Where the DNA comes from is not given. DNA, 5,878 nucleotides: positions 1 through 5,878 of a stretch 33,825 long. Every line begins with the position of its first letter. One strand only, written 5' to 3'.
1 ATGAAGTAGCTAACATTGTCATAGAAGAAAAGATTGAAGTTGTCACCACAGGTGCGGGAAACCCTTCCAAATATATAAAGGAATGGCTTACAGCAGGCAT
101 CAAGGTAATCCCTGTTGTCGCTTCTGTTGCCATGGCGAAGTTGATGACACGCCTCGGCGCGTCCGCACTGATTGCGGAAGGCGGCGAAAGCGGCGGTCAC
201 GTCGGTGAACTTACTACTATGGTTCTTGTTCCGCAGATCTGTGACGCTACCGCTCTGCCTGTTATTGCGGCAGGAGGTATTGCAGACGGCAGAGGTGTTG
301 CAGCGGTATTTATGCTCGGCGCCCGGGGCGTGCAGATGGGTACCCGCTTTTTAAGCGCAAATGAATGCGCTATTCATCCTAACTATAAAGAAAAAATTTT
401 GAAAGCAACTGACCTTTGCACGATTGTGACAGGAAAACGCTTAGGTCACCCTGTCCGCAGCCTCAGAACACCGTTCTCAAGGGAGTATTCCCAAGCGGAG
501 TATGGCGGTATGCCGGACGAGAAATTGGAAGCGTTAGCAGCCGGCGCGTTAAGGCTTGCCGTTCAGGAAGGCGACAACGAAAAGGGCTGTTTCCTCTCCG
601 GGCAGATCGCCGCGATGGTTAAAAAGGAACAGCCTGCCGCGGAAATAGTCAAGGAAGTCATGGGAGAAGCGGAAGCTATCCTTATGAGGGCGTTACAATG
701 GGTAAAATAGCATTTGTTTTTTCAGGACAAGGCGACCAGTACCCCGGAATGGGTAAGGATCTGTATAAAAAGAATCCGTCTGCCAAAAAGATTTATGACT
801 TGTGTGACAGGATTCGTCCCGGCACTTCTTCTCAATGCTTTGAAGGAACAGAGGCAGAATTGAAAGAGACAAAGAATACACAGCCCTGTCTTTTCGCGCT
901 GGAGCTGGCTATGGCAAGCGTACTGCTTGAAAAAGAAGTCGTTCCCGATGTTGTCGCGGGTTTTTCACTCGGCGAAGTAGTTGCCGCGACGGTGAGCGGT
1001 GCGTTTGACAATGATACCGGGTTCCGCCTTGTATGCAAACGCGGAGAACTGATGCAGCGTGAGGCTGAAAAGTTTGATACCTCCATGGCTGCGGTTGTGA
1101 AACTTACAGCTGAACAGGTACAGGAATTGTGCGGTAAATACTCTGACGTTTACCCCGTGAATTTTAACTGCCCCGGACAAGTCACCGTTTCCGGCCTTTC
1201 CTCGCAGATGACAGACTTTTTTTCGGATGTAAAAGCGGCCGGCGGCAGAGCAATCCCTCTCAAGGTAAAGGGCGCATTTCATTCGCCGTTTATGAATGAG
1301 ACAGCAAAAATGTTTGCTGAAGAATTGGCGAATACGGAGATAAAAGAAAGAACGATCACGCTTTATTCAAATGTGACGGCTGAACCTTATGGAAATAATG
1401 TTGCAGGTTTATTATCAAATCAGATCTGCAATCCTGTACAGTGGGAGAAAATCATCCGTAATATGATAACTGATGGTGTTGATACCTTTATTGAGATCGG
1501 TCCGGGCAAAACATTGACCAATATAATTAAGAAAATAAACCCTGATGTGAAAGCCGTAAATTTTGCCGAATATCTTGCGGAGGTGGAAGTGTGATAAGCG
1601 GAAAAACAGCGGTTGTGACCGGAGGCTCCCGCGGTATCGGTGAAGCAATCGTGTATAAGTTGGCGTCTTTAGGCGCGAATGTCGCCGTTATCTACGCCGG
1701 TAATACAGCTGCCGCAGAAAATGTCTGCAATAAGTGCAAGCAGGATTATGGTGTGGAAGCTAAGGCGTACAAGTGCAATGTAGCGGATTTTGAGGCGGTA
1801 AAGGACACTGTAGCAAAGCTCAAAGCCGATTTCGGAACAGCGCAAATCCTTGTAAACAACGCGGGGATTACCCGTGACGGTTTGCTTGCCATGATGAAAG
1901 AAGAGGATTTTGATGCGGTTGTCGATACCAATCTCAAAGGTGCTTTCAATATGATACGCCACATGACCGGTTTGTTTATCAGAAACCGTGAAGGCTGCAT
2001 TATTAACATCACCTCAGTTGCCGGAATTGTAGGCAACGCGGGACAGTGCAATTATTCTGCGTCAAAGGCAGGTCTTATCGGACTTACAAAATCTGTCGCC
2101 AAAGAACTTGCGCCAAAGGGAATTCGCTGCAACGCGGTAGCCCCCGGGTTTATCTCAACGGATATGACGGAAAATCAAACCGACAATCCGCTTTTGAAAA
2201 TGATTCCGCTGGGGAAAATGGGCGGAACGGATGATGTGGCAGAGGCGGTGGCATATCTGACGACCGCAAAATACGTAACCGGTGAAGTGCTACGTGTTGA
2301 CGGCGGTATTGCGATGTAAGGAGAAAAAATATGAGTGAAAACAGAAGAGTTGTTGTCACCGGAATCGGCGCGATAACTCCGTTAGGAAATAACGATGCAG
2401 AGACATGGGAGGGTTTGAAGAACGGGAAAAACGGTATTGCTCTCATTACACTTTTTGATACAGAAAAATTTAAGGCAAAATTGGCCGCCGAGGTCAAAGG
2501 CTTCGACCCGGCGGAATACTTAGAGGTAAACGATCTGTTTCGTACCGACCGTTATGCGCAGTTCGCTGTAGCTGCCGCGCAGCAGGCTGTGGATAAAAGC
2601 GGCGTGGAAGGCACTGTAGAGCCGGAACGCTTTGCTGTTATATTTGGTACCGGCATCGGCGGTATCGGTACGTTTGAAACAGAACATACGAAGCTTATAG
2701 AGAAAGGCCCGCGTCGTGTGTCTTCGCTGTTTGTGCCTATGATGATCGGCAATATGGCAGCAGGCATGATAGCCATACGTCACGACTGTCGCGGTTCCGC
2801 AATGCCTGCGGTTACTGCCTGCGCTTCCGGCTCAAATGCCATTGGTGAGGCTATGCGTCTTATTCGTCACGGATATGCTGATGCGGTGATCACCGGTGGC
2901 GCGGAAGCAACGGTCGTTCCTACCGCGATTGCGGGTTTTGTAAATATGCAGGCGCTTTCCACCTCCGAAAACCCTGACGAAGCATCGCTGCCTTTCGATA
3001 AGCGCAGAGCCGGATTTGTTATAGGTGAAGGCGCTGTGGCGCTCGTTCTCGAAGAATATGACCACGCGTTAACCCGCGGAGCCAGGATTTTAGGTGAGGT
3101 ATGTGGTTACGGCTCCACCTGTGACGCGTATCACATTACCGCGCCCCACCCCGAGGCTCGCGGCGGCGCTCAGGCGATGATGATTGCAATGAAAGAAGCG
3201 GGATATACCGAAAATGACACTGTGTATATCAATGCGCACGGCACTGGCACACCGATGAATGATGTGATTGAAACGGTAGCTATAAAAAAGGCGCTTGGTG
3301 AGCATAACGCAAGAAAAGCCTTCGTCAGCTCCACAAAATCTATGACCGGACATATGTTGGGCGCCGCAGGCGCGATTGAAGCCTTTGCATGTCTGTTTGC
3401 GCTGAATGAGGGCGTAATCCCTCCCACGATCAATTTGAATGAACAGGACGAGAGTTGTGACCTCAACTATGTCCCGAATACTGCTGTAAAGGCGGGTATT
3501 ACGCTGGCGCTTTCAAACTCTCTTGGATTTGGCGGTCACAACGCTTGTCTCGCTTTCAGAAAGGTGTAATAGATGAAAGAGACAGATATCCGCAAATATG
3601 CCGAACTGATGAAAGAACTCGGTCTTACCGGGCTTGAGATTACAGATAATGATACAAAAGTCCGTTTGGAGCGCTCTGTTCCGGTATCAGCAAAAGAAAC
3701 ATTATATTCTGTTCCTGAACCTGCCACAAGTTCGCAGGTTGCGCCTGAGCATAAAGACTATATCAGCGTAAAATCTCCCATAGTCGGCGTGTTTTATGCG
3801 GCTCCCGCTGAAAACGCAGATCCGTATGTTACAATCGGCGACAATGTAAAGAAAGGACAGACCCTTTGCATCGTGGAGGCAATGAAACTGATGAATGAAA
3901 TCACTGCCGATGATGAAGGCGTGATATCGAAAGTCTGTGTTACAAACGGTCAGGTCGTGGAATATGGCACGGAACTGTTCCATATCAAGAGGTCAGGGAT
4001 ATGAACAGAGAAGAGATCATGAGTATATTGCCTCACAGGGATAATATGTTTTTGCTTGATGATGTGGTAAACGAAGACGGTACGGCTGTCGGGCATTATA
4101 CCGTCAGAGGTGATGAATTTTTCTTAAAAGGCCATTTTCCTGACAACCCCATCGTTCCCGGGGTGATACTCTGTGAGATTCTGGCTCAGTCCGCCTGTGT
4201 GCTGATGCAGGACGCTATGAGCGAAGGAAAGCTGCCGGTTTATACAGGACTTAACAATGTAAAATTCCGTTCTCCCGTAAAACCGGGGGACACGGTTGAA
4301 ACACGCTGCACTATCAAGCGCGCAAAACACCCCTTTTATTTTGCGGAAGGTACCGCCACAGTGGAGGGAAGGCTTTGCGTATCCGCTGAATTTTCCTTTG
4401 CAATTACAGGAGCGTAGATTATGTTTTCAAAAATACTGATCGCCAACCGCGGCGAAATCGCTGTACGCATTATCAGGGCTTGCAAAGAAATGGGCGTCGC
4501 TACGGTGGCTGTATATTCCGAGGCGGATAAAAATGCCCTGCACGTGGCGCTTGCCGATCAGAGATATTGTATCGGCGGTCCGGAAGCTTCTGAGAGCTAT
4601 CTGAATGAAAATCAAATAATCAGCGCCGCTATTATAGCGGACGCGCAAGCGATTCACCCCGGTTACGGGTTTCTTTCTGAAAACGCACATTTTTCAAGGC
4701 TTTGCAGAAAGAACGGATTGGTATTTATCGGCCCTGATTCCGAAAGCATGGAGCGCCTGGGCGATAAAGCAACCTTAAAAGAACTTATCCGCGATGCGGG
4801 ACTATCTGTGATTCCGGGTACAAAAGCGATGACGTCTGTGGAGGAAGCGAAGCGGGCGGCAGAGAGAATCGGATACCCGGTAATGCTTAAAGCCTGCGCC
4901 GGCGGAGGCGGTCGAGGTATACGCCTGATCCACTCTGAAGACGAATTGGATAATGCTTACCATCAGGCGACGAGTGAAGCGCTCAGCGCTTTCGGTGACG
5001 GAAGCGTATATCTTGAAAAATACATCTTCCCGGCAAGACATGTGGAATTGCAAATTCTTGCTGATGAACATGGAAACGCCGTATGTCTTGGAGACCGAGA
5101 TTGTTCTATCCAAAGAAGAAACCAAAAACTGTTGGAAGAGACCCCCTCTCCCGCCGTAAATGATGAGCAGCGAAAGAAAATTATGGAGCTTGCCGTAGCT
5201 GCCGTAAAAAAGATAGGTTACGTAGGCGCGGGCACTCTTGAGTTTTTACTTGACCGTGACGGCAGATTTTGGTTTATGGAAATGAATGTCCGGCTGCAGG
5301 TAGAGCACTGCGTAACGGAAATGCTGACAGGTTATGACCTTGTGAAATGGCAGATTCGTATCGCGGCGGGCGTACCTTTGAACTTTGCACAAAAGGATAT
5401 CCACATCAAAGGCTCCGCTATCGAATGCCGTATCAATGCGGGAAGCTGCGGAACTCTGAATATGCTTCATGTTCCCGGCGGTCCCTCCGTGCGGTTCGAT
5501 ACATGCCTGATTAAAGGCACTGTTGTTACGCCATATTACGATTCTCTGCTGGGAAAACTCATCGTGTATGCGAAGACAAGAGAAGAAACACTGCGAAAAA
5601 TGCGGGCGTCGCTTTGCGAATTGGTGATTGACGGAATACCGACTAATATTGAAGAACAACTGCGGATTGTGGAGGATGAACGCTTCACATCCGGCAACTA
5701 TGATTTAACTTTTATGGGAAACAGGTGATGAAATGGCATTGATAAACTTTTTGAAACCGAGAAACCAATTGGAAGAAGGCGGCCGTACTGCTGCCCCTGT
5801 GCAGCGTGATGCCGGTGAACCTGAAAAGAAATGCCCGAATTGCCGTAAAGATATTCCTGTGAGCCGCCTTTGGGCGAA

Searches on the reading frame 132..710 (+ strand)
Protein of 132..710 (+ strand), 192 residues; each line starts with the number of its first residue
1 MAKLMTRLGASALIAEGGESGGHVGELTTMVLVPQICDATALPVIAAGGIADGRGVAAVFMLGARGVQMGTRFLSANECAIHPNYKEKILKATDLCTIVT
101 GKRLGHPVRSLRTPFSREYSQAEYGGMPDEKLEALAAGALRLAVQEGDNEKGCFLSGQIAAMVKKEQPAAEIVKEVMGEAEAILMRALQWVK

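Call 56: search_protein_families(library=pfam, proteins=[window:132-710:+], max_evalue=0.001)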
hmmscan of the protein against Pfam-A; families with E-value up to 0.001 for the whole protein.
window:132-710:+ (192 aa): 2 families
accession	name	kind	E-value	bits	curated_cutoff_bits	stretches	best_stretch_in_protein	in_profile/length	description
PF03060.21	NMO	-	5.2e-42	144.8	28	1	2-177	149-329/331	Nitronate monooxygenase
PF01180.27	DHO_dh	-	0.00072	19.3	27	1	15-77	213-276/291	Dihydroorotate dehydrogenase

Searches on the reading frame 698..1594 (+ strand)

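Call 56: search_protein_families(library=pfam, proteins=[window:698-1594:+], max_evalue=0.001)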
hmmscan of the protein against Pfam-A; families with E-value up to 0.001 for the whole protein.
window:698-1594:+ (298 aa): 1 family
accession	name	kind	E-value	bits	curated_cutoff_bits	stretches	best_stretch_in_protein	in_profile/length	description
PF00698.26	Acyl_transf_1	-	1.3e-38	133.7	32.7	1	6-279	2-277/319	Acyl transferase domain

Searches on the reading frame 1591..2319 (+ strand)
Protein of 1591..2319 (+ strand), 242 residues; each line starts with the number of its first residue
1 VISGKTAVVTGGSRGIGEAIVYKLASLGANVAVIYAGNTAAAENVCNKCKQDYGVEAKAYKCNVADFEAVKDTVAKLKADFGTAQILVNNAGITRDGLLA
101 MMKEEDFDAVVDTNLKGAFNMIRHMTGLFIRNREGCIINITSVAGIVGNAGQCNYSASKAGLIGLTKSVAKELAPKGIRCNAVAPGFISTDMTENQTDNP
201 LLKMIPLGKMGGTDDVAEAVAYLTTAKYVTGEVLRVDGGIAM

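Call 56: search_protein_families(library=pfam, proteins=[window:1591-2319:+], max_evalue=0.001)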
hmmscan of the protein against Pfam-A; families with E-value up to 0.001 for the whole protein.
window:1591-2319:+ (242 aa): 4 families
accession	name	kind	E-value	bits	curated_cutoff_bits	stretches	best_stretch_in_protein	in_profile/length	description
PF00106.31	adh_short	-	1e-59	201.7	26.6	1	5-198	1-192/195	short chain dehydrogenase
PF13561.12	adh_short_C2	-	3.7e-58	197.3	27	1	14-240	6-235/236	Enoyl-(Acyl carrier protein) reductase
PF08659.16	KR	-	2.1e-21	77.1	22.6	1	6-165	2-159/180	KR domain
PF23441.1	SDR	-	1.6e-07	31.4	27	1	6-240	9-255/258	SDR-like rossmann domain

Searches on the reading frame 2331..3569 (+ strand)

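Call 56: search_protein_families(library=pfam, proteins=[window:2331-3569:+], max_evalue=0.001)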
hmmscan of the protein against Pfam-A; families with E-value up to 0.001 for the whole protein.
window:2331-3569:+ (412 aa): 3 families
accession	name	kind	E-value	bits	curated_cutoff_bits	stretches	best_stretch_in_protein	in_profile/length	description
PF00109.32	ketoacyl-synt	-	1.8e-49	169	20.8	1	5-246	2-252/252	Beta-ketoacyl synthase, N-terminal domain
PF02801.28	Ketoacyl-synt_C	-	2.4e-36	124.7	20.8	1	254-369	1-118/119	Beta-ketoacyl synthase, C-terminal domain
PF00108.29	Thiolase_N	-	0.00068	19.5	26.4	0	162-193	83-114/260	Thiolase, N-terminal domain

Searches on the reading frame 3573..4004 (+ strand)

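Call 56: search_protein_families(library=pfam, proteins=[window:3573-4004:+], max_evalue=0.001)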
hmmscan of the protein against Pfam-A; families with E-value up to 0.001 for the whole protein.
window:3573-4004:+ (143 aa): 3 families
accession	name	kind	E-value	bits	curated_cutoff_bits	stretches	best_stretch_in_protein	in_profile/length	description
PF00364.28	Biotin_lipoyl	-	4.8e-22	78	22.1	1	66-138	3-73/73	Biotin-requiring enzyme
PF16576.10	HlyD_D23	-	0.00027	20.7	30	0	109-139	110-140/214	Barrel-sandwich domain of CusB or HlyD membrane-fusion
PF13533.13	Biotin_lipoyl_2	-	0.00028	21.1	29.8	0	112-133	5-26/32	Biotin-lipoyl like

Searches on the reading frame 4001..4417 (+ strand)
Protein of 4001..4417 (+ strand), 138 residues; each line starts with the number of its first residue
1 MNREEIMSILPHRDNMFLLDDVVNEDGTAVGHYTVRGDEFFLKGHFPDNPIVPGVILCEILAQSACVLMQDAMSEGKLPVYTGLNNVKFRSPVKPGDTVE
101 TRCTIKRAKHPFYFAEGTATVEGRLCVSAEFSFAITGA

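Call 56: search_protein_families(library=pfam, proteins=[window:4001-4417:+], max_evalue=0.001)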
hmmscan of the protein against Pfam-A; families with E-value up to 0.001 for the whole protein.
window:4001-4417:+ (138 aa): 2 families
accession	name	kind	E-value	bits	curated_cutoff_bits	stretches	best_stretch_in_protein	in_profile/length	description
PF07977.19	FabA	-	4e-19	69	23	1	10-129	1-137/138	FabA-like domain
PF01575.25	MaoC_dehydratas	-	0.0001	22.4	27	1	49-111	50-107/123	MaoC like domain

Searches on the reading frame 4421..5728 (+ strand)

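Call 56: search_protein_families(library=pfam, proteins=[window:4421-5728:+], max_evalue=0.001)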
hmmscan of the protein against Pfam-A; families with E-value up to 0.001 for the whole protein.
window:4421-5728:+ (435 aa): 10 families
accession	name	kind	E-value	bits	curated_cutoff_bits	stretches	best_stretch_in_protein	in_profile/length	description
PF02786.22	CPSase_L_D2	-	1.2e-73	247.5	19.8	1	115-321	1-209/211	Carbamoyl-phosphate synthase L chain, ATP binding domain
PF00289.28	Biotin_carb_N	-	1.8e-46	157.6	25.5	1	1-110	1-110/110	Biotin carboxylase, N-terminal domain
PF02785.25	Biotin_carb_C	-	1.9e-24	86.3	32.4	1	341-432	15-106/108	Biotin carboxylase C-terminal domain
PF02222.28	ATP-grasp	-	5.1e-13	49.5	27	1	134-291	13-162/179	ATP-grasp domain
PF07478.18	Dala_Dala_lig_C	-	5.9e-12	46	24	1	137-289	22-173/204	D-ala D-ala ligase C-terminus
PF14398.11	ATPgrasp_YheCD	-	3.5e-05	23.6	26.8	0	129-184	27-81/255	YheC/D like ATP-grasp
PF14397.11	ATPgrasp_ST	-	7.2e-05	22.6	31.4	0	108-187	14-96/278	Sugar-transfer associated ATP-grasp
PF02655.19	ATP-grasp_3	-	0.00011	22.8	23.2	1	114-293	2-158/160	ATP-grasp domain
PF13549.11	ATP-grasp_5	-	0.00021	21.2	27.6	1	115-159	11-54/221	ATP-grasp domain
PF11379.13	DUF3182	-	0.00035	20.1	26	1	129-192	113-177/354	Protein of unknown function (DUF3182)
